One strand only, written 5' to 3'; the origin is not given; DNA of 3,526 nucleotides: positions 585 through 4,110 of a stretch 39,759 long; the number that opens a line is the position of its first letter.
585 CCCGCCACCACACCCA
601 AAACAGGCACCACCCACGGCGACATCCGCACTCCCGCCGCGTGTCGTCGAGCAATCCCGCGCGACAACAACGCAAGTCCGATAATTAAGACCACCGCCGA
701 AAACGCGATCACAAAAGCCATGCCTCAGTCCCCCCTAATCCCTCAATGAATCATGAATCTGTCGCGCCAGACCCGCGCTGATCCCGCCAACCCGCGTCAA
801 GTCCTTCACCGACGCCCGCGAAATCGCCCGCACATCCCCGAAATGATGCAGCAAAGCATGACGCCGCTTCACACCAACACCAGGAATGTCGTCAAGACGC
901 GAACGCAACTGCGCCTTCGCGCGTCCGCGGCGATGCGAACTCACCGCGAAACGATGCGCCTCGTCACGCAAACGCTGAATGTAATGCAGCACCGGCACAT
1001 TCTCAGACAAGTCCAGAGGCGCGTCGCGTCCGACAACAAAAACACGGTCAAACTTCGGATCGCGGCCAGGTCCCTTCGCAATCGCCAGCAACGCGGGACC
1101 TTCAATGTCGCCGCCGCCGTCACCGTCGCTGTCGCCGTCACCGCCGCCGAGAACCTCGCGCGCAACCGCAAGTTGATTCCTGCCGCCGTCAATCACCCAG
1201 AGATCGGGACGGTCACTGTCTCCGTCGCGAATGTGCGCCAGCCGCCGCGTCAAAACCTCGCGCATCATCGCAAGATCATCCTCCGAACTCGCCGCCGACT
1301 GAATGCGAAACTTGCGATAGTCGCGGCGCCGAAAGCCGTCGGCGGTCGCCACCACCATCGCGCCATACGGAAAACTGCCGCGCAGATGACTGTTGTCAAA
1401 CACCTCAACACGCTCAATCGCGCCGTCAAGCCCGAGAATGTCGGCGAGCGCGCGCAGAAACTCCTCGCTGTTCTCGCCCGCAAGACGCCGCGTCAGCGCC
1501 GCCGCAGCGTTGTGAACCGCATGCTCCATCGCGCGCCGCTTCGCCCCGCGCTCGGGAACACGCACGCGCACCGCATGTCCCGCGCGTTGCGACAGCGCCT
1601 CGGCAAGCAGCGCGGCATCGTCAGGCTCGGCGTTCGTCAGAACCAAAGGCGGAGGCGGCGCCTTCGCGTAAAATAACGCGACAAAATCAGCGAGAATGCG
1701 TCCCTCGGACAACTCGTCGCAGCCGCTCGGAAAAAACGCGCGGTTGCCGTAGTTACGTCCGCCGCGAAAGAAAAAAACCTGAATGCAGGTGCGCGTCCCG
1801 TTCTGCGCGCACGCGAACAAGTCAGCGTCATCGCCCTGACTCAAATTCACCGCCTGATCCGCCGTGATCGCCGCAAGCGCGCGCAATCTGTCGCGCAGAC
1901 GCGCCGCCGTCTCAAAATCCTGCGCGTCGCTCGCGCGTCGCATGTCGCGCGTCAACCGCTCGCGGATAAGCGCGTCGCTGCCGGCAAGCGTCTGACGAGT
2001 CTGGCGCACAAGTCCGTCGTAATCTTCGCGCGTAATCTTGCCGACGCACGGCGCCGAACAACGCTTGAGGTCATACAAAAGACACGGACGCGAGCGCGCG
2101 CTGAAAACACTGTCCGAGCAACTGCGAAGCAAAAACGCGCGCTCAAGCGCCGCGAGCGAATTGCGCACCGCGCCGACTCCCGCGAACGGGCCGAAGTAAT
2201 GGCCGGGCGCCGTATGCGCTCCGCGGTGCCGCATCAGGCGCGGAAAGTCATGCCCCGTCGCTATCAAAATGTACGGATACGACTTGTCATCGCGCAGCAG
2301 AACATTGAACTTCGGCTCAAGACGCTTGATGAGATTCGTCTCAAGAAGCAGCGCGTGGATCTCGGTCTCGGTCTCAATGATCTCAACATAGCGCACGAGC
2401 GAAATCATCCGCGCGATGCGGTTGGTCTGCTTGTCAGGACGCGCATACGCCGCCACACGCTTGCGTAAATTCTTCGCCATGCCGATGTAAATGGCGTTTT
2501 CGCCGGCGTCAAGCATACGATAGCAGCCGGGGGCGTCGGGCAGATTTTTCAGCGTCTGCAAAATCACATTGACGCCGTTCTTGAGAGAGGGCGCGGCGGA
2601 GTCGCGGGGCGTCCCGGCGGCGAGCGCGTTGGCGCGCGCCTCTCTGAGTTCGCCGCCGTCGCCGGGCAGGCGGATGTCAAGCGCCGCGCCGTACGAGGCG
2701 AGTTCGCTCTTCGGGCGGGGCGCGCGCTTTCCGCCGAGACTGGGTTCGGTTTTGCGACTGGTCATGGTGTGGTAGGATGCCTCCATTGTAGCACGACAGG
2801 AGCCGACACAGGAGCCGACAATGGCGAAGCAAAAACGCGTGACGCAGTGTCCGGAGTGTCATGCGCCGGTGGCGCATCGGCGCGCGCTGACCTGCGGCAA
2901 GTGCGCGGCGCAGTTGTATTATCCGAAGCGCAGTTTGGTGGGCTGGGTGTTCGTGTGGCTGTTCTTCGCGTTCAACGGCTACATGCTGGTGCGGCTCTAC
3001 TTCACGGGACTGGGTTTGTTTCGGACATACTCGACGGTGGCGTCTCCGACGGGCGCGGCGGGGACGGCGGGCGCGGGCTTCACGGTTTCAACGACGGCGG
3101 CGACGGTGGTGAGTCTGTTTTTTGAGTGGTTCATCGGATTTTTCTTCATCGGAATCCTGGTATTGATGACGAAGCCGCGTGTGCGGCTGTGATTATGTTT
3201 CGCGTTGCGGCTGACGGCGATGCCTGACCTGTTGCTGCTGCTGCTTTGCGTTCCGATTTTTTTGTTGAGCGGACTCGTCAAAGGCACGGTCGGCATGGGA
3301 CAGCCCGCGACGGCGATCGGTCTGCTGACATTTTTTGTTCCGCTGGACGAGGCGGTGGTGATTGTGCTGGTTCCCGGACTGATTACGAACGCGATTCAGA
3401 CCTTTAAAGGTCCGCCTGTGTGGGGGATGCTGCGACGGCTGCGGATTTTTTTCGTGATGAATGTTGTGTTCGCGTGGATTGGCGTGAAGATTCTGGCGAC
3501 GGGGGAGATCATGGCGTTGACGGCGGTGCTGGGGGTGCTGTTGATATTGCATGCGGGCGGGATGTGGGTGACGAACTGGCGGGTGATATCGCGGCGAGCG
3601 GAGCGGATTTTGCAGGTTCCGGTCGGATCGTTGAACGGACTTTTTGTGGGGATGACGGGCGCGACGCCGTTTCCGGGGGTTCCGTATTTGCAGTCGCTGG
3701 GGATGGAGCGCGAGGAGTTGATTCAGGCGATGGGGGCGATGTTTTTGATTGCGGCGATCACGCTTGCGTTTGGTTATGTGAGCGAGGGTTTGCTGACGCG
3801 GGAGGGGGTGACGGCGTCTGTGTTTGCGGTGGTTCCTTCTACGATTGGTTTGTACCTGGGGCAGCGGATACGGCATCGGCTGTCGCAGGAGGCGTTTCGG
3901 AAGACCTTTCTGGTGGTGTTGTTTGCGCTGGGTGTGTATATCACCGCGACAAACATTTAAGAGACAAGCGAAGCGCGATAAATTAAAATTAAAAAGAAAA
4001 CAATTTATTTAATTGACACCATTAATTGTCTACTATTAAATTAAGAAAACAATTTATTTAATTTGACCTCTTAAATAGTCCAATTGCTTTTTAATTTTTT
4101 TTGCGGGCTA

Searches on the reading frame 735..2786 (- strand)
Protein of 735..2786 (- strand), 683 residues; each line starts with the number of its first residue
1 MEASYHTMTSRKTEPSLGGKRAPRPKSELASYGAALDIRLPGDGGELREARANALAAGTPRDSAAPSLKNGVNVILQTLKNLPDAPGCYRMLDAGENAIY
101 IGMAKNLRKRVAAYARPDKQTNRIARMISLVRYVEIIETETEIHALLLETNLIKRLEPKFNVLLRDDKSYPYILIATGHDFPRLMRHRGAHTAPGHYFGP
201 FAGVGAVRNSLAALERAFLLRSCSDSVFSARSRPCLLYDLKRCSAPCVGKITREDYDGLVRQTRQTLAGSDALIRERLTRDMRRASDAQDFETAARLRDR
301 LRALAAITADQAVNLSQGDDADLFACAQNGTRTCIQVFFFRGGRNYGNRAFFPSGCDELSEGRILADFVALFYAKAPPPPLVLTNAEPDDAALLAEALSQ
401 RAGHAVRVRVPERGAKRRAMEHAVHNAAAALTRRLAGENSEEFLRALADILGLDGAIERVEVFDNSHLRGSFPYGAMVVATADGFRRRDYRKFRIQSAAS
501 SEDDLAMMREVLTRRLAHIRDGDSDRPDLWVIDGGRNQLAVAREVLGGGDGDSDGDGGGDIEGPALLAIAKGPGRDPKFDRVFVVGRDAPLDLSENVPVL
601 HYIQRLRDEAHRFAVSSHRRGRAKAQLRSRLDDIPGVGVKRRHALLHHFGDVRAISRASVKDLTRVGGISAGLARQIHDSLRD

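Call 17: search_protein_families(library=pfam, proteins=[window:735-2786:-], max_evalue=0.01)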
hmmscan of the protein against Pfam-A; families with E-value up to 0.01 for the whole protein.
window:735-2786:- (683 aa): 7 families
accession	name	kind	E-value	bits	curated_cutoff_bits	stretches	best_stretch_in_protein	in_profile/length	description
PF08459.17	UvrC_RNaseH_dom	-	9.5e-42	143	22.3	1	449-615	2-159/159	UvrC RNAse H endonuclease domain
PF22920.2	UvrC_RNaseH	-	6.7e-35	119.9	24.3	1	320-434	1-116/116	UvrC Ribonuclease H-like domain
PF14520.12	HHH_5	-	2.1e-11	44.6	27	1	630-683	3-57/57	Helix-hairpin-helix domain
PF02151.25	UVR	-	8.2e-09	35.4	21.5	1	276-304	5-33/36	UvrB/uvrC motif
PF01541.30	GIY-YIG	-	8.4e-08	32.9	22.6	1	86-160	2-77/78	GIY-YIG catalytic domain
PF12826.13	HHH_2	-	2.7e-05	24.7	27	1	634-679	8-53/64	Helix-hairpin-helix motif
PF00633.29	HHH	-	0.0021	18.2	24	0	654-679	4-29/30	Helix-hairpin-helix motif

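Call 74: find_encoding_contigs(protein=window:735-2786:-, flank=10000, max_places=4)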
Protein window:735-2786:- (683 aa): 8 contigs read that carry it; 4 places shown.
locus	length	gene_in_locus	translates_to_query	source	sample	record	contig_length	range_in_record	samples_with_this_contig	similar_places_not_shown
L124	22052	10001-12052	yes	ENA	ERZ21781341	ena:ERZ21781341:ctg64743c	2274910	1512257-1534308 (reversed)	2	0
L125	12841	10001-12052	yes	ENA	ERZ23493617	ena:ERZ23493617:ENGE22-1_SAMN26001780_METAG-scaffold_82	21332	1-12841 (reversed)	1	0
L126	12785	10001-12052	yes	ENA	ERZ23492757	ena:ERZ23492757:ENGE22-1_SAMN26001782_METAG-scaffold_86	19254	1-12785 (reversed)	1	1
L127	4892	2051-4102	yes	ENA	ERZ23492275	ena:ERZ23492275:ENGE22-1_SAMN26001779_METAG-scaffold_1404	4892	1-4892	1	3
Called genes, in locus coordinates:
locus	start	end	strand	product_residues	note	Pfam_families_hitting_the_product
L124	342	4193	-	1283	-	PF13116:YhdP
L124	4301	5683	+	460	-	PF12804:NTP_transf_3, PF25084:LbH_EIF2B (faint), PF25087:GMPPB_C (weak), PF00132:Hexapep, PF14602:Hexapep_2 (weak)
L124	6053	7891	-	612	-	PF13522:GATase_6, PF13537:GATase_7, PF01380:SIS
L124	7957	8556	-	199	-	PF08238:Sel1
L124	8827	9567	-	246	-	PF01925:TauE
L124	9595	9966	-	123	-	-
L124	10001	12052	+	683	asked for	PF01541:GIY-YIG, PF27096:UvrC_M, PF02151:UVR, PF22920:UvrC_RNaseH, PF08459:UvrC_RNaseH_dom, PF14520:HHH_5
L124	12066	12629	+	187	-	-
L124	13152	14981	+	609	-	PF00496:SBP_bac_5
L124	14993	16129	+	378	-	PF00528:BPD_transp_1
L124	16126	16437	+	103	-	-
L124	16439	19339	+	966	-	PF12911:OppC_N (weak), PF00528:BPD_transp_1, PF00005:ABC_tran, PF02463:SMC_N (faint), PF13191:AAA_16 (faint), PF20703:nSTAND1 (faint), PF13304:AAA_21 (weak), PF00005:ABC_tran, +2 more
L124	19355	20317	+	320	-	PF02826:2-Hacid_dh_C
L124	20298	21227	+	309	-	PF00215:OMPdecase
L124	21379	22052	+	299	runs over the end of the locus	PF00215:OMPdecase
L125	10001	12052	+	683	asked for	PF01541:GIY-YIG, PF27096:UvrC_M, PF02151:UVR, PF22920:UvrC_RNaseH, PF08459:UvrC_RNaseH_dom, PF14520:HHH_5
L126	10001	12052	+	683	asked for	PF01541:GIY-YIG, PF27096:UvrC_M, PF02151:UVR, PF22920:UvrC_RNaseH, PF08459:UvrC_RNaseH_dom, PF14520:HHH_5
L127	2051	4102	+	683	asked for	PF01541:GIY-YIG, PF27096:UvrC_M, PF02151:UVR, PF22920:UvrC_RNaseH, PF08459:UvrC_RNaseH_dom, PF14520:HHH_5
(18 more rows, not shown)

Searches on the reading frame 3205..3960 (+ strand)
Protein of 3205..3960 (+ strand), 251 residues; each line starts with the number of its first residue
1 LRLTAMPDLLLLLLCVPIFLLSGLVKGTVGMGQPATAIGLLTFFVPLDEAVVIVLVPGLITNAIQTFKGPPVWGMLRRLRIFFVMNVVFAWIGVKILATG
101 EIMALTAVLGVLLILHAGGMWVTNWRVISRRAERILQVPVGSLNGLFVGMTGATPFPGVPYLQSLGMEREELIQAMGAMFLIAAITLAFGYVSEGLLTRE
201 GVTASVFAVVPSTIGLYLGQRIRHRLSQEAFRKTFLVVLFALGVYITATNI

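Call 17: search_protein_families(library=pfam, proteins=[window:3205-3960:+], max_evalue=0.01)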
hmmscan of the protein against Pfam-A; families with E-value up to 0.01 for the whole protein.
window:3205-3960:+ (251 aa): 1 family
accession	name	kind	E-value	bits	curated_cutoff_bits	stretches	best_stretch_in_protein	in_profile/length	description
PF01925.25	TauE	-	1.6e-24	87.3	32.6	1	17-245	3-236/237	Sulfite exporter TauE/SafE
